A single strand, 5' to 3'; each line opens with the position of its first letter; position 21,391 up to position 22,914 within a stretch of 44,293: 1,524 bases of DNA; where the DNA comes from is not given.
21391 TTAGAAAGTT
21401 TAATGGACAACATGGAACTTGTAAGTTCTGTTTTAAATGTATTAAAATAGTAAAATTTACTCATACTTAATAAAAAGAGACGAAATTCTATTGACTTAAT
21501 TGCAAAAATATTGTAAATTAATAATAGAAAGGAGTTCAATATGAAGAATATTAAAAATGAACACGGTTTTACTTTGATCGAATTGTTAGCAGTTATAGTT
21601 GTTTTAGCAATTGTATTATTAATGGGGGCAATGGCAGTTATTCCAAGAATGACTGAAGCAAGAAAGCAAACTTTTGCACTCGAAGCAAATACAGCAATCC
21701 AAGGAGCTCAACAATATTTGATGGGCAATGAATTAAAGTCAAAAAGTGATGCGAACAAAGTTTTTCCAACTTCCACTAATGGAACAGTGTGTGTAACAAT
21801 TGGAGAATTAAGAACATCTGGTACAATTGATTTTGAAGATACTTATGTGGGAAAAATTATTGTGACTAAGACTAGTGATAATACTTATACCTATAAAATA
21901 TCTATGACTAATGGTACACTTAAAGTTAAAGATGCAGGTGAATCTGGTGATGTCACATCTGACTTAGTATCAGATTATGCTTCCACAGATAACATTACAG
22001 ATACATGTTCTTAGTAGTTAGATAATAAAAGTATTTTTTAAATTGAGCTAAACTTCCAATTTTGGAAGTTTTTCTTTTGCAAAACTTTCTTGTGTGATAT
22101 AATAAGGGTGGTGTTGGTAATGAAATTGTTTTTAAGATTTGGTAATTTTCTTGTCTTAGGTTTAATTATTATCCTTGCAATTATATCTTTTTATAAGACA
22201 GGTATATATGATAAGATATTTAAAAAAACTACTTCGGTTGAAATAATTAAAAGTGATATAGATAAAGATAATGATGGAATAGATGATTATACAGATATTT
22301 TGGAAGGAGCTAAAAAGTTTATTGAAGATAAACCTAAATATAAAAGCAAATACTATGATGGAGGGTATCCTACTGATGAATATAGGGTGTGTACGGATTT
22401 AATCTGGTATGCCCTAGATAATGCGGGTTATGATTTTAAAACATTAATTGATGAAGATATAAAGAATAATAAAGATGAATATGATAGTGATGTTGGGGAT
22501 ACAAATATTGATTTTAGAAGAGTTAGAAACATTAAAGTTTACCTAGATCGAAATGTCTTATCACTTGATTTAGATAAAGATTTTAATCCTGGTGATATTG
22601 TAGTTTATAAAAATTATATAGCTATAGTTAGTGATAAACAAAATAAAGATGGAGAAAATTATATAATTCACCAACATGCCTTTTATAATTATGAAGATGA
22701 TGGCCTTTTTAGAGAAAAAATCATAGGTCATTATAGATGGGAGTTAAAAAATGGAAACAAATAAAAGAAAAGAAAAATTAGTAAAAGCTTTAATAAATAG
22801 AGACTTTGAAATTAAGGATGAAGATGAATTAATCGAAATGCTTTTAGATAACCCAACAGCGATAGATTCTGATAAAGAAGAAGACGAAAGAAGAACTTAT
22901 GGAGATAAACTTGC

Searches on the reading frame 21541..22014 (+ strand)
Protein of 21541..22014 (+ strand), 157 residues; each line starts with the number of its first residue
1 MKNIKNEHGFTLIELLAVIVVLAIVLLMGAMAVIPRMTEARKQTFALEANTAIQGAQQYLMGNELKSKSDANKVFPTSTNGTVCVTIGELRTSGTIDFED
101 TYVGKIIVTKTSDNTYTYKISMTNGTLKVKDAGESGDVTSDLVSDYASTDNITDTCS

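Call 62: search_protein_families(library=pfam, proteins=[window:21541-22014:+], max_evalue=0.00001)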
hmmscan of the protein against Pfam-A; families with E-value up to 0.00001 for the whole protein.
window:21541-22014:+ (157 aa): 1 family
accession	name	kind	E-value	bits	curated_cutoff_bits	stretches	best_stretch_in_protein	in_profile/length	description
PF07963.17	N_methyl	-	2.9e-08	33.4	21.2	1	5-28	2-25/27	Prokaryotic N-terminal methylation motif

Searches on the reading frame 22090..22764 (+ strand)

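Call 62: search_protein_families(library=pfam, proteins=[window:22090-22764:+], max_evalue=0.00001)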
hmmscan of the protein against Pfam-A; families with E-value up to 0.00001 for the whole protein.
window:22090-22764:+ (224 aa): 1 family
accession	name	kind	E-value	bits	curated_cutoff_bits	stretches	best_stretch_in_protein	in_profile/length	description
PF06940.17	DUF1287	-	3.8e-39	134.5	25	1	72-217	2-163/163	Domain of unknown function (DUF1287)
